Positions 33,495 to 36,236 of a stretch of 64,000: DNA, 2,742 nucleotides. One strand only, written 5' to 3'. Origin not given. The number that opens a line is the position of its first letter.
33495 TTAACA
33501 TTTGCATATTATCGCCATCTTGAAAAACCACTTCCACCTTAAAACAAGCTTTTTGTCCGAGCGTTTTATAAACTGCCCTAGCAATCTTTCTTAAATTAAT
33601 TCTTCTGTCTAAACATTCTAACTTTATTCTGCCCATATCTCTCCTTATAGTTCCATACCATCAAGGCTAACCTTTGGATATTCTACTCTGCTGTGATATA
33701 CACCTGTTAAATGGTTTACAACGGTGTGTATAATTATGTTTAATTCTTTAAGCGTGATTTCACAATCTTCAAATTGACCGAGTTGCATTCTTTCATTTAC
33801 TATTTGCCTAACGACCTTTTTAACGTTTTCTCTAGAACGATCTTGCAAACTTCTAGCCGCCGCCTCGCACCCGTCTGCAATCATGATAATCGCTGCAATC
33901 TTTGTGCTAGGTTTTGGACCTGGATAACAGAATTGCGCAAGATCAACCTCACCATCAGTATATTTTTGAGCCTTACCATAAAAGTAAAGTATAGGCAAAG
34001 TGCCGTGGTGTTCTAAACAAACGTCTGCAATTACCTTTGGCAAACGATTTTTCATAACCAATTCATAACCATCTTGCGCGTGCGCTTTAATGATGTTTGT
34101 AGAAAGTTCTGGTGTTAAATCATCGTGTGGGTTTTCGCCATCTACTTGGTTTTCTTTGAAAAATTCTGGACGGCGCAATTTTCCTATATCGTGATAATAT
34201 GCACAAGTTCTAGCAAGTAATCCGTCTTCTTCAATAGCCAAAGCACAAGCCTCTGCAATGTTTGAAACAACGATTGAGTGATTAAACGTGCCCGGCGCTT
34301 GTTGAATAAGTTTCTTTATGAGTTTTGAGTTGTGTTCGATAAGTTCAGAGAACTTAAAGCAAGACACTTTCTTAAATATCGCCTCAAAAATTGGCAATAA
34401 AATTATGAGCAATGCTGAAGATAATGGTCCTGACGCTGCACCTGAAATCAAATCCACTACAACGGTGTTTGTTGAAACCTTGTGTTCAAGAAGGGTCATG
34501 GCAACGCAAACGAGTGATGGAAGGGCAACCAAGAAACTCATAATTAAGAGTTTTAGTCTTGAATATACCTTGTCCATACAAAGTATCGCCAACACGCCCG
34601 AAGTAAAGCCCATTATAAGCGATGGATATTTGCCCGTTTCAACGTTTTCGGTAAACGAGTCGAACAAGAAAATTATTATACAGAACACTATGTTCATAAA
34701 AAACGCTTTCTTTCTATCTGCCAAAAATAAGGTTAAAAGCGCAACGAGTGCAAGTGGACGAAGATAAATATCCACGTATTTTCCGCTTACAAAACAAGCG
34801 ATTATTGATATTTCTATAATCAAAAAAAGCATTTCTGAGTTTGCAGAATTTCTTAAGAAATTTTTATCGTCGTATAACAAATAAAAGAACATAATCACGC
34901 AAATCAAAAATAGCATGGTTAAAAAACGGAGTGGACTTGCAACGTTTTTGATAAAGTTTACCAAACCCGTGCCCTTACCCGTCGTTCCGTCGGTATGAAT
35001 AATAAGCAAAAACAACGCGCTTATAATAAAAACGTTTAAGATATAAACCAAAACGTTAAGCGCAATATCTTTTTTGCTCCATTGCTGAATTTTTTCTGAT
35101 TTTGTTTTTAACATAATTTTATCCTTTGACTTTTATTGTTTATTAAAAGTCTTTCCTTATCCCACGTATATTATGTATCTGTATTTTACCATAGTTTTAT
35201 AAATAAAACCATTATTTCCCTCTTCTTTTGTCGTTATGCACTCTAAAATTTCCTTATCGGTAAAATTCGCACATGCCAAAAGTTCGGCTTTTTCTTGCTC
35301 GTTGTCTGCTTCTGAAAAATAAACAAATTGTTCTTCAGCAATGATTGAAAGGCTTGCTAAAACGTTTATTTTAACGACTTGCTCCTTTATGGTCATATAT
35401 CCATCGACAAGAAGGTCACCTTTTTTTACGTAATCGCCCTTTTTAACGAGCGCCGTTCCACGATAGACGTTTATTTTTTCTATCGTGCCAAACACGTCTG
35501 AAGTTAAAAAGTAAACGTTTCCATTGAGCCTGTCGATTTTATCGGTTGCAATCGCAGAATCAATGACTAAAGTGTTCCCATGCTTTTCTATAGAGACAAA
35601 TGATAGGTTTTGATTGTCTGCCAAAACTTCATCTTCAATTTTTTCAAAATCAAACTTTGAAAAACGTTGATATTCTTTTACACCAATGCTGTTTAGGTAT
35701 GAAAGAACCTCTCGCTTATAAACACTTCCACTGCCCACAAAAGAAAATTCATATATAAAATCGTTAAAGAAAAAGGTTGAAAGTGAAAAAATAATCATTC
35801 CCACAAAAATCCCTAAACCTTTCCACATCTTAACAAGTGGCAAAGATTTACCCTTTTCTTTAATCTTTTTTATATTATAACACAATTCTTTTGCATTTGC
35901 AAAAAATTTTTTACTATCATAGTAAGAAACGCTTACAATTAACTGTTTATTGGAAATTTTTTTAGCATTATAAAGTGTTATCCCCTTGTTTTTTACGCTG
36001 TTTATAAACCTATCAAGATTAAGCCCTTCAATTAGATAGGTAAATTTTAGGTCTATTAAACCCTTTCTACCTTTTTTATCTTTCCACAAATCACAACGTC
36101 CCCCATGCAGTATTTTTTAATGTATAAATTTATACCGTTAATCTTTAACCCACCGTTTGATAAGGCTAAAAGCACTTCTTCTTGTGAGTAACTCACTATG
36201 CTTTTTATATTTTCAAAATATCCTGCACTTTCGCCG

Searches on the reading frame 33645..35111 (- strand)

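Call 59: search_protein_families(library=pfam, proteins=[window:33645-35111:-], max_evalue=0.00001)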
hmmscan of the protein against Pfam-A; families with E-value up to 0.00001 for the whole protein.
window:33645-35111:- (488 aa): 2 families
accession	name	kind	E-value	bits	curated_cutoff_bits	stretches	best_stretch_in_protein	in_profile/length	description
PF07698.17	7TM-7TMR_HD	-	1.4e-18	68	29.4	1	64-250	5-190/190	7TM receptor with intracellular HD hydrolase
PF01966.28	HD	-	4.1e-16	59.7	22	1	275-417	1-115/116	HD domain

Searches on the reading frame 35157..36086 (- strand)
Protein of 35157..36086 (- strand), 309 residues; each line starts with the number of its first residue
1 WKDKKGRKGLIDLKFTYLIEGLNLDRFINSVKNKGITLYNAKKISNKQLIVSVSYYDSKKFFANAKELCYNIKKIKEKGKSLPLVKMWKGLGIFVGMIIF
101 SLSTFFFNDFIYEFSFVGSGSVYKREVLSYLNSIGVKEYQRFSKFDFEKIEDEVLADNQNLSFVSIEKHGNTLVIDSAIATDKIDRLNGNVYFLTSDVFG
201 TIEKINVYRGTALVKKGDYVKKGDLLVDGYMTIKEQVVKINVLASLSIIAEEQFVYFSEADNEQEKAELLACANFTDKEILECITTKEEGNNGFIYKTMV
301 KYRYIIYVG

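Call 59: search_protein_families(library=pfam, proteins=[window:35157-36086:-], max_evalue=0.00001)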
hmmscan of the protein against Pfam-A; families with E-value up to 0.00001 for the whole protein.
window:35157-36086:- (309 aa): 1 family
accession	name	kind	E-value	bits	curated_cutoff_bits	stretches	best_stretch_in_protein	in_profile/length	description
PF06898.16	YqfD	-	1.9e-41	142.7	25.2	1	17-252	9-244/379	Putative stage IV sporulation protein YqfD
